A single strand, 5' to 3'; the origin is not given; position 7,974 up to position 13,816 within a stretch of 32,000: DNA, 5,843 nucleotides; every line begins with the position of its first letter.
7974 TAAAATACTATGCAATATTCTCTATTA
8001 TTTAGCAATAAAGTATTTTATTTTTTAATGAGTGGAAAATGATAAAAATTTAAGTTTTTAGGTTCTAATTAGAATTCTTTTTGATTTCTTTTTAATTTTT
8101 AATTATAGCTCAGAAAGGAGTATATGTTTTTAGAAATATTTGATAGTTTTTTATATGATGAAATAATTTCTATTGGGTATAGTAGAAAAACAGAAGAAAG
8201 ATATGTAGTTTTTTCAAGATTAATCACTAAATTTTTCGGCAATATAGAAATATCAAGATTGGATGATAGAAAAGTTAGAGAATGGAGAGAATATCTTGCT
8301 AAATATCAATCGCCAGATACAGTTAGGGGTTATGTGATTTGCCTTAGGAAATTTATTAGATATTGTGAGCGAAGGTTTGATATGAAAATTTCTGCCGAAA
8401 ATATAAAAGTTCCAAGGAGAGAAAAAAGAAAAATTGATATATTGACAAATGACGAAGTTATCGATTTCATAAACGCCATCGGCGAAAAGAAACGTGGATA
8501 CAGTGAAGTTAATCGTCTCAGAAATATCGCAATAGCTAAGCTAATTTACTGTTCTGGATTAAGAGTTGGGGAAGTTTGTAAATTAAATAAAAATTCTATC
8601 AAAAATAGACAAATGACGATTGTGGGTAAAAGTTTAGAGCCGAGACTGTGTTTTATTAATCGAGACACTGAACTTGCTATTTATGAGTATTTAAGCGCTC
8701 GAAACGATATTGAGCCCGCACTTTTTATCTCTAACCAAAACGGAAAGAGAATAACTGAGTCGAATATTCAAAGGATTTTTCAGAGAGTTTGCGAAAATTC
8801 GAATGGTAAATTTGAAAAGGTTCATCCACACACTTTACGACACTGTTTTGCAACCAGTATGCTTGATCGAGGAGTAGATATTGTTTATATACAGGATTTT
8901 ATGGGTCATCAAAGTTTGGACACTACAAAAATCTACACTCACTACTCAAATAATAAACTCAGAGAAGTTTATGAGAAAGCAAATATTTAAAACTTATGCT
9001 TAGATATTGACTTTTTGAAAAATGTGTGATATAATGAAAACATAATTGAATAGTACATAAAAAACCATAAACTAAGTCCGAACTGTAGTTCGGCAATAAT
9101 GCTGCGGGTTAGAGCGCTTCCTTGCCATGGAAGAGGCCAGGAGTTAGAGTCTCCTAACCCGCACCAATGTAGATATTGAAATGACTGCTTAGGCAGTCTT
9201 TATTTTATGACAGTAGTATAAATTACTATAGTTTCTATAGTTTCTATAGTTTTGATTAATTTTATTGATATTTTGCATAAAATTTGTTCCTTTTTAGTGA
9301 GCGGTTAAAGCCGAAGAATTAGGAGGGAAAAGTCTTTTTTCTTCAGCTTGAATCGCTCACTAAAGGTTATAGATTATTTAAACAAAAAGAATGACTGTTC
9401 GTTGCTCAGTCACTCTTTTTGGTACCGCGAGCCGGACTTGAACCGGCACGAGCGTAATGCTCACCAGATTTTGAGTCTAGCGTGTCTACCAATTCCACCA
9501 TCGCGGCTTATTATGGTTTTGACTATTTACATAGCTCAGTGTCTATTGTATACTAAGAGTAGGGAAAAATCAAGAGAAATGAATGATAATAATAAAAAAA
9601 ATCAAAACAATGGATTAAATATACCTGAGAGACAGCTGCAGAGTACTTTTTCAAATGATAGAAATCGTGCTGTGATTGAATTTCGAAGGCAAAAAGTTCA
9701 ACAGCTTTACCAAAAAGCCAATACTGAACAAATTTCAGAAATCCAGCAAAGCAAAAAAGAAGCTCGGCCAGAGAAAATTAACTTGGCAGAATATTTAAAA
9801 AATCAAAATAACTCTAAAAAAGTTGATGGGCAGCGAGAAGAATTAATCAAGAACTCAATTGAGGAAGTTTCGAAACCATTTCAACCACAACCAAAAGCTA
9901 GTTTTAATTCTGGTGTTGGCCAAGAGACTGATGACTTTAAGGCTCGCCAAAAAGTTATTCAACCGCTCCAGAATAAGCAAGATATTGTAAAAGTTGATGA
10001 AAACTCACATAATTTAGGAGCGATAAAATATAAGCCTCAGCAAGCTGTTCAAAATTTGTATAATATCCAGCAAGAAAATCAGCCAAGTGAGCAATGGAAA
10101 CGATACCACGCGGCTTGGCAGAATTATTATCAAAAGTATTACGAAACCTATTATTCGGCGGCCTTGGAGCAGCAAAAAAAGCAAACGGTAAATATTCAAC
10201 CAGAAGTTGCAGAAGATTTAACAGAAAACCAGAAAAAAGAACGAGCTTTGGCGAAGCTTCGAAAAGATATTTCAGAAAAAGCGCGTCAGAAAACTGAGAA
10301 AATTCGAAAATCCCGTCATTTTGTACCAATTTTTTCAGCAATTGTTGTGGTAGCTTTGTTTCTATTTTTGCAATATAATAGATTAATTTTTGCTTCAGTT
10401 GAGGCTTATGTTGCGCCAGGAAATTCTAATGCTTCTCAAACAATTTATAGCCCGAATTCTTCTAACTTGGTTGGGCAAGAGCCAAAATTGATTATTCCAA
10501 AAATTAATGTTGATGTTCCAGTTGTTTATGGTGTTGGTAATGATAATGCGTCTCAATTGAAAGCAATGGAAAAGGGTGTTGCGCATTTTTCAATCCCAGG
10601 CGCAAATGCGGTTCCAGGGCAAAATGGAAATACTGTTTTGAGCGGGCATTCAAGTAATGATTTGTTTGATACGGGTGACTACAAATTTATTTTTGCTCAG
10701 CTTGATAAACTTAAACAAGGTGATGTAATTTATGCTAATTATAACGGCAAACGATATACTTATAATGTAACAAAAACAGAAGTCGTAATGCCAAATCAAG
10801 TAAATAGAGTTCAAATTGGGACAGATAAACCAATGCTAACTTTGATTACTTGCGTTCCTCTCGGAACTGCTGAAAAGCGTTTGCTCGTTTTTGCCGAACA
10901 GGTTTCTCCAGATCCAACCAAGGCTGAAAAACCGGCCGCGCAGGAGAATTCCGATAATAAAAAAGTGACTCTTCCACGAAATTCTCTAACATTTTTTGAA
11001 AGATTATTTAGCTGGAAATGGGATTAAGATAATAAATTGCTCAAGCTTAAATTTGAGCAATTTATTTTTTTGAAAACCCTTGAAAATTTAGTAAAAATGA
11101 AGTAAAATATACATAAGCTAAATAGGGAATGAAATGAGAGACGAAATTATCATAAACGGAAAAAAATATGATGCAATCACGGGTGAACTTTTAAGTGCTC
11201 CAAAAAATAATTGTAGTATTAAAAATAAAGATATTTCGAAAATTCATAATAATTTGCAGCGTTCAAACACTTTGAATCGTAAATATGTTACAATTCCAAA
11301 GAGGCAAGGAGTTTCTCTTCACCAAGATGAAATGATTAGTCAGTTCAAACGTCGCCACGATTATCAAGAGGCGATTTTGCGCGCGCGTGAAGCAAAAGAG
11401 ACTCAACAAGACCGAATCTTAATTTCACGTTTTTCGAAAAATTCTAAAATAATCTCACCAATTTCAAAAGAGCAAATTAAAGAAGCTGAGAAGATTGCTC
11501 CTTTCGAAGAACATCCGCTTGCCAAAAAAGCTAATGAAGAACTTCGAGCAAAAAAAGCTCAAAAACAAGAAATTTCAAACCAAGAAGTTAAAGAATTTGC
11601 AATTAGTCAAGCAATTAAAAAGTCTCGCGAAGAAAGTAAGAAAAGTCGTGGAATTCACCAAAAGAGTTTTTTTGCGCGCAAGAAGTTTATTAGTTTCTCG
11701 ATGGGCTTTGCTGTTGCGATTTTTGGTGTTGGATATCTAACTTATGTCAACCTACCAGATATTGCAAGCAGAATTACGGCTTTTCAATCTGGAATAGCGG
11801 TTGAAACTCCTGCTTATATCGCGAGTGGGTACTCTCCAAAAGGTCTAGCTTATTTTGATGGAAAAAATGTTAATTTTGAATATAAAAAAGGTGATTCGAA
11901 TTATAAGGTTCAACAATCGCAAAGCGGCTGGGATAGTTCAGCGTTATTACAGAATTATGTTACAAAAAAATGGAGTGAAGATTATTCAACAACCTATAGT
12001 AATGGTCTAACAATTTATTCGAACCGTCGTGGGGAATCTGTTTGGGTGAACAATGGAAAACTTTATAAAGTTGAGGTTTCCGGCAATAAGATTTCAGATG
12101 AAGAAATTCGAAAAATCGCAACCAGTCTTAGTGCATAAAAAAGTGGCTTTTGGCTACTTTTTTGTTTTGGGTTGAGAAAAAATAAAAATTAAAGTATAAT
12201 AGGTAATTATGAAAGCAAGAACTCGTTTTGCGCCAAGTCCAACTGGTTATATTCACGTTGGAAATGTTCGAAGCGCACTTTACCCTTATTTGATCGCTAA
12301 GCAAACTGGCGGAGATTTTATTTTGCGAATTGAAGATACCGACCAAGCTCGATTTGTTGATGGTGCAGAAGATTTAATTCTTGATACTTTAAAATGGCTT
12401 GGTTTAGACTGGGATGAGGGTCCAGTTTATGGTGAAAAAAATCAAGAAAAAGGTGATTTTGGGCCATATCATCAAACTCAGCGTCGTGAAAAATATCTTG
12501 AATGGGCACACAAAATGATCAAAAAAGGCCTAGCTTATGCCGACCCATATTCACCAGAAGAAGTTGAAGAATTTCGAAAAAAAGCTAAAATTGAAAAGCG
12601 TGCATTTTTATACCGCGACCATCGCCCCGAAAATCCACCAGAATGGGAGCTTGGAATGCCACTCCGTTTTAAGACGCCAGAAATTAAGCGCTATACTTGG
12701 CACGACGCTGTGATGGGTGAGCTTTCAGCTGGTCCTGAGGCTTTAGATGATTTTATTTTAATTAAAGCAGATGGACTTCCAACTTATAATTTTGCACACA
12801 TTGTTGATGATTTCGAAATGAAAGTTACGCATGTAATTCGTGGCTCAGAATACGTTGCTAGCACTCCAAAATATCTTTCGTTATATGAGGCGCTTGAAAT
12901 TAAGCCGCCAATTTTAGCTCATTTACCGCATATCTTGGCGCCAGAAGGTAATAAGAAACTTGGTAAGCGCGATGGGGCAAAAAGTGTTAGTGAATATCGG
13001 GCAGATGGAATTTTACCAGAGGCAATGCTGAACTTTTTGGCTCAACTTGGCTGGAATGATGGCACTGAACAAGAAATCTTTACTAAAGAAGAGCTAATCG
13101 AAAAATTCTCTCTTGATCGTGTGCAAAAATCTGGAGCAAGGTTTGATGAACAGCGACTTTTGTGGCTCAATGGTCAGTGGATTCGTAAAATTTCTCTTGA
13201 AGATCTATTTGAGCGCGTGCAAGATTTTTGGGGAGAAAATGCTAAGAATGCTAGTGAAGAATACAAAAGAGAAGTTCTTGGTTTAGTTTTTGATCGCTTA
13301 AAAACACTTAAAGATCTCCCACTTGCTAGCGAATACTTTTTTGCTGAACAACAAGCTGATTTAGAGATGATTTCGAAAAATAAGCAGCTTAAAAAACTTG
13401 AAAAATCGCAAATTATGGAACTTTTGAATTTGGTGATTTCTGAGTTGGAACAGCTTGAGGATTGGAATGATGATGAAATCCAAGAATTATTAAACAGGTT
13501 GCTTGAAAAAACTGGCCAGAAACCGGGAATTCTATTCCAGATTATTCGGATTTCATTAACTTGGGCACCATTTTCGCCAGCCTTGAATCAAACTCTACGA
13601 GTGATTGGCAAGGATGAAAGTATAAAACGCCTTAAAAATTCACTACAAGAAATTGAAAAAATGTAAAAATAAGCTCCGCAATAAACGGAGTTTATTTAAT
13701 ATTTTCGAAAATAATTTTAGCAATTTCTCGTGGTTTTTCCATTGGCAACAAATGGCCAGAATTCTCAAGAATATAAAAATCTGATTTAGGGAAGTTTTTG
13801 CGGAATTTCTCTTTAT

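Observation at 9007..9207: Self-contained transcription unit for a 63-nt D-arm-less tRNA-Gly(GCC)-like RNA next to the phage integrase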

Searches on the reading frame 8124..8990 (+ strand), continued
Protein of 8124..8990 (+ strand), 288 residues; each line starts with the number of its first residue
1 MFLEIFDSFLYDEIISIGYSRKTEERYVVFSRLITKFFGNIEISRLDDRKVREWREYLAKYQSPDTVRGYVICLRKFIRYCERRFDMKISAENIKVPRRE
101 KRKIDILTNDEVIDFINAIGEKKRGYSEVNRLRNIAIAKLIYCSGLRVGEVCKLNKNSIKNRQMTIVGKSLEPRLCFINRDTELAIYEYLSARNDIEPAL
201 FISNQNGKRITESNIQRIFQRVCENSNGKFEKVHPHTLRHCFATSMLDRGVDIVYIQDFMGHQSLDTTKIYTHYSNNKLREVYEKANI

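Call 61: find_encoding_contigs(protein=P0007, flank=2500, max_places=2)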
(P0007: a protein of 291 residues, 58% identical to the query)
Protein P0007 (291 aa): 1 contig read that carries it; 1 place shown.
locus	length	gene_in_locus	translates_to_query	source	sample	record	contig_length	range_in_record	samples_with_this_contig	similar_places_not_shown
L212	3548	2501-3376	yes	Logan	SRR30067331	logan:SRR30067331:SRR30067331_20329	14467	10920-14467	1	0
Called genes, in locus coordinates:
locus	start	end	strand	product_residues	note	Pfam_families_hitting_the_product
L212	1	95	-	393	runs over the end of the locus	PF04466:Terminase_3, PF17288:Terminase_3C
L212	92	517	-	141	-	-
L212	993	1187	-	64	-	PF03869:Arc (weak)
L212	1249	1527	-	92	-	-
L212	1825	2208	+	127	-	-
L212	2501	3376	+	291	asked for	PF00589:Phage_integrase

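Call 62: find_encoding_contigs(protein=P0013, flank=2500, max_places=4)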
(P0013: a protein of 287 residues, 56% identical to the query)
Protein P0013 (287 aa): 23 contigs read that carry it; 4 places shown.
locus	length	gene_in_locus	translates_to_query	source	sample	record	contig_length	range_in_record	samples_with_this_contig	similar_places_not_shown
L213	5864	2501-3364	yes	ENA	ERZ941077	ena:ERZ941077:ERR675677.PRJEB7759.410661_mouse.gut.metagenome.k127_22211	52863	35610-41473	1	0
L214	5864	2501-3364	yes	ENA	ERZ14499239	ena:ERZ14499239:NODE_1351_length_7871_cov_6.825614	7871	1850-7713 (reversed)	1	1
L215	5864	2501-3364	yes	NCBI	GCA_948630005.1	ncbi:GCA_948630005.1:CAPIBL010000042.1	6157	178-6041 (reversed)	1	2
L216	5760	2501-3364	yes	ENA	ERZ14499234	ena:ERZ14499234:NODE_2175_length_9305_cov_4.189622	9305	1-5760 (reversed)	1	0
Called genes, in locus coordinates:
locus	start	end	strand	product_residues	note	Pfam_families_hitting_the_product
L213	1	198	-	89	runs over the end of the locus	-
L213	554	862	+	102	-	-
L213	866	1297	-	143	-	-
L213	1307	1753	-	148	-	PF13274:SocA_Panacea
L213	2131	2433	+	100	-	-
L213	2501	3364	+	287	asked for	PF00589:Phage_integrase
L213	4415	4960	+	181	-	-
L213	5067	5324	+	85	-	-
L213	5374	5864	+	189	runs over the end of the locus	PF04011:LemA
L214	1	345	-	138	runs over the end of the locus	-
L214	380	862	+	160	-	-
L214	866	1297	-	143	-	-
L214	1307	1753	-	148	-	PF13274:SocA_Panacea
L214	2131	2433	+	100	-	-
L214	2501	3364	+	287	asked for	PF00589:Phage_integrase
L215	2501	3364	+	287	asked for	PF00589:Phage_integrase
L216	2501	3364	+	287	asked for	PF00589:Phage_integrase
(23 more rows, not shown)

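Call 79: search_protein_families(library=phrogs, proteins=[L138:7138-7782:+, L138:8226-8636:+, L138:8829-9221:+, L138:11075-11623:+, L138:12052-12819:+, L138:13081-13653:+, L138:13845-14222:+, L138:14717-15058:+, L138:15302-15604:+], max_evalue=0.001)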
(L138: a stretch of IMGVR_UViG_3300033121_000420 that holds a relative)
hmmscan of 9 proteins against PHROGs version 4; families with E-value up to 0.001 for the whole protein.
L138:7138-7782:+ (214 aa): 15 families
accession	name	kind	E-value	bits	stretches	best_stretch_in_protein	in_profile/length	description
phrog_7887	-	lysis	1.2e-30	108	1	4-164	3-176/238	endolysin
phrog_635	-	lysis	8.3e-21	75.4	1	3-142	5-153/463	endolysin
phrog_8781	-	lysis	7.3e-20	72.6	1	3-115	4-127/178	endolysin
phrog_759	-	other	6.1e-18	65.9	1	4-148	12-161/625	tail associated cell-wall hydrolase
phrog_8577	-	lysis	2.2e-14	54.4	1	4-127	3-139/453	endolysin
phrog_489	-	lysis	2.9e-14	53.7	1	1-134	1-144/459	endolysin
phrog_1309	-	lysis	5.2e-10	40.3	1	7-122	171-296/410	endolysin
phrog_12367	-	lysis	2.3e-09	38.3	1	3-118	5-131/252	endolysin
phrog_36944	-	unknown function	9.8e-07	30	1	3-37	3-37/67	-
phrog_329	-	tail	1.2e-06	28.1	1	3-129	533-655/949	minor tail protein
phrog_37633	-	lysis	2.3e-06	27.7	1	6-95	6-104/375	endolysin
phrog_34646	-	lysis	1.8e-05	24.7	1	3-79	326-407/472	endolysin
phrog_291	-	lysis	8.5e-05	22.5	1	11-48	9-46/509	endolysin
phrog_7470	-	lysis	9.1e-05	22.4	0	9-41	8-40/532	amidase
phrog_36345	-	unknown function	0.00024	21.9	1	4-28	6-30/38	-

L138:8226-8636:+ (136 aa): 0 families

L138:8829-9221:+ (130 aa): 0 families

L138:11075-11623:+ (182 aa): 2 families
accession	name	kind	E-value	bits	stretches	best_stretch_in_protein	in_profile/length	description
phrog_32437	-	unknown function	2.6e-05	25.2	1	34-156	26-142/205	-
phrog_34720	-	other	0.0002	22.5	1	104-143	4-42/120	transglycosylase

L138:12052-12819:+ (255 aa): 5 families
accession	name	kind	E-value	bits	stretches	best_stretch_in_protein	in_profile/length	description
phrog_298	-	DNA, RNA and nucleotide metabolism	2.4e-39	136.4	1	17-247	43-256/293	exonuclease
phrog_69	-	DNA, RNA and nucleotide metabolism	1.1e-11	45.4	1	95-214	111-264/501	exonuclease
phrog_466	-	DNA, RNA and nucleotide metabolism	2.5e-11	44.6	1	73-196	187-315/446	exonuclease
phrog_3953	-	DNA, RNA and nucleotide metabolism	3.7e-11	44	1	85-209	26-140/186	exonuclease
phrog_1218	-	DNA, RNA and nucleotide metabolism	3e-07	31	1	124-246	97-241/364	exonuclease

L138:13081-13653:+ (190 aa): 0 families

L138:13845-14222:+ (125 aa): 1 family
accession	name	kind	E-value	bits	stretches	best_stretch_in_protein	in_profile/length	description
phrog_190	-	DNA, RNA and nucleotide metabolism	1.5e-16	61.7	1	7-104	175-271/338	Holliday junction resolvase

L138:14717-15058:+ (113 aa): 0 families

L138:15302-15604:+ (100 aa): 2 families
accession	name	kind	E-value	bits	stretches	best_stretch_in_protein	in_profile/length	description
phrog_11184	-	unknown function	1.4e-05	26.1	1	4-66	30-94/104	-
phrog_7609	-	unknown function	0.00058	21.2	1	21-64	81-124/130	-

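Call 81: search_protein_families(library=phrogs, proteins=[window:8124-8990:+], max_evalue=0.001)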
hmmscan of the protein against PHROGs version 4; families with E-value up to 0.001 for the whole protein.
window:8124-8990:+ (288 aa): 6 families
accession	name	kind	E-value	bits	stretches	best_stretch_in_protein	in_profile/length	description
phrog_1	-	integration and excision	1.1e-49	171.3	1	17-286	180-447/611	integrase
phrog_216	-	integration and excision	7.4e-36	124.8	1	66-287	14-237/301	integrase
phrog_7685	-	integration and excision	7.5e-13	49.6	1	199-284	151-233/240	integrase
phrog_5127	-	integration and excision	2.4e-07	31.6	1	22-265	111-324/355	integrase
phrog_7269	-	integration and excision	4.1e-07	30.9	1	233-281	28-76/89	integrase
phrog_23271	-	unknown function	0.00062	20.7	0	231-275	7-51/67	-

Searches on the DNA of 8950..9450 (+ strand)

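Call 9: search_dna_similar(query=window:8990-9420:+, collection=phages, mode=distant, max_rows=40)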
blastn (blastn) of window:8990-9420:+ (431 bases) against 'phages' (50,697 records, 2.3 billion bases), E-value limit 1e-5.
No match.

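Call 71: search_rna_families(source=window, start=8950, end=9450, threshold=evalue, max_evalue=1)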
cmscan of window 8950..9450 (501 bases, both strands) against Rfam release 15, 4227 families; matches with E-value up to 1: 5.
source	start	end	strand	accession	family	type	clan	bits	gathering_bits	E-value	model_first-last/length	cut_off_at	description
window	9104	9163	+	RF00005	tRNA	Gene; tRNA;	CL00001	37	29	3e-06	1-71/71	no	tRNA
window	9383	9421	-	RF03884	mir-725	Gene; miRNA;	-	18.6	76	0.36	4-51/56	no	mir-725 microRNA precursor family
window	9372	9426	-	RF00752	mir-14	Gene; miRNA;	-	17.9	53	0.45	1-63/63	no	mir-14 microRNA precursor family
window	9291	9366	-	RF04195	MIR6217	Gene; miRNA;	-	15.2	110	0.62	1-228/228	no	MIR6217 microRNA precursor family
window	9074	9158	-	RF01668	P10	Gene; sRNA;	-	14.9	37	0.83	1-72/72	no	Pseudomonas sRNA P10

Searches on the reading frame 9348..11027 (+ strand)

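Call 8: search_protein_families(library=pfam, proteins=[window:9348-11027:+])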
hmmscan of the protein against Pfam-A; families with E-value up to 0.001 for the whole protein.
window:9348-11027:+ (559 aa): 1 family
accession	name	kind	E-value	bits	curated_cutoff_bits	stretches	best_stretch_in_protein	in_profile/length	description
PF04203.18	Sortase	-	5.5e-28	97.7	26.6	1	382-519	2-125/125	Sortase domain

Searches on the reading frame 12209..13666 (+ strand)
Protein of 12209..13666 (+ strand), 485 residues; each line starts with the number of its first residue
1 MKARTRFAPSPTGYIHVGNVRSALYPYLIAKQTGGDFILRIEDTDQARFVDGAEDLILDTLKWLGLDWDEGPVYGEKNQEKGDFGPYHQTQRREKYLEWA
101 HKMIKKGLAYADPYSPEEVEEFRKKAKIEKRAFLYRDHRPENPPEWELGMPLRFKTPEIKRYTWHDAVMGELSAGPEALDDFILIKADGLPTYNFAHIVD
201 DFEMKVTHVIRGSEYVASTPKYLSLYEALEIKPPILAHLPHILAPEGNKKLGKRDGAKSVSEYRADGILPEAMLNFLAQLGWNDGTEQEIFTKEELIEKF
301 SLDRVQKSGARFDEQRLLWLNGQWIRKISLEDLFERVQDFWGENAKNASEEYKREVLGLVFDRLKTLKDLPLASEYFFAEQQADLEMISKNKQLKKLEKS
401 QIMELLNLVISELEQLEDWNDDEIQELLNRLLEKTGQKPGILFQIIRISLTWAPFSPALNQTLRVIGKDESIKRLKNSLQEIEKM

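Call 8: search_protein_families(library=pfam, proteins=[window:12209-13666:+])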
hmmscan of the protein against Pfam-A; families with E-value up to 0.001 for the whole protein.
window:12209-13666:+ (485 aa): 2 families
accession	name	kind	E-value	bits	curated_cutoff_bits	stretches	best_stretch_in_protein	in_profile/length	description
PF00749.27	tRNA-synt_1c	-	1.4e-87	294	23.4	1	3-319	2-314/314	tRNA synthetases class I (E and Q), catalytic domain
PF19269.4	Anticodon_2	-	8.5e-28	98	23.6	1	333-478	2-140/141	Anticodon binding domain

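Call 50: list_cluster_members(proteins=[window:12209-13663:+, window:20232-20663:+, window:23920-24426:+, window:8124-8987:+])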
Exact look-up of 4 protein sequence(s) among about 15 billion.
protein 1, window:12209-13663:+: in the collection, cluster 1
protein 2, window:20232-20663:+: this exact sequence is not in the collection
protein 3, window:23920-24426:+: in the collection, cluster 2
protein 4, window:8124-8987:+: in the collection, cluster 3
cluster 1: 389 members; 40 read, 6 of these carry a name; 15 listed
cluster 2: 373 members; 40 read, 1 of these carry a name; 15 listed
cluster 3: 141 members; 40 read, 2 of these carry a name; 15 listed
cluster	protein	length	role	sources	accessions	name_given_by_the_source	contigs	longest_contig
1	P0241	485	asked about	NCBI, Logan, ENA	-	-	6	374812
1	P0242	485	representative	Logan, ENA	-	-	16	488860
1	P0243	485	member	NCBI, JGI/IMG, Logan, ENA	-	glutamate--tRNA ligase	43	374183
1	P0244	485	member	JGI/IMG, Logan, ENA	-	glutamate--tRNA ligase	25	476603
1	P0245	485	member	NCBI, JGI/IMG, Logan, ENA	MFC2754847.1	MAG: glutamate--tRNA ligase [Candidatus Nanogingivalis sp.] | glutamate--tRNA ligase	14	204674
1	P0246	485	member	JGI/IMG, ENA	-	hypothetical protein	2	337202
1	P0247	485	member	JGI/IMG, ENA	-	glutamate--tRNA ligase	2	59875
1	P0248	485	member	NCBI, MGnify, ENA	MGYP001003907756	FL=1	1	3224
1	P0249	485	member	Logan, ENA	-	-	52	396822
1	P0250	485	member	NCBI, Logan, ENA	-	-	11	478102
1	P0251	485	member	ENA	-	-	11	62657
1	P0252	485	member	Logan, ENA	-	-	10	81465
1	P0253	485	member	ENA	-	-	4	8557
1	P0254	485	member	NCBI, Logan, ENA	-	-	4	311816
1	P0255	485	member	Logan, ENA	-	-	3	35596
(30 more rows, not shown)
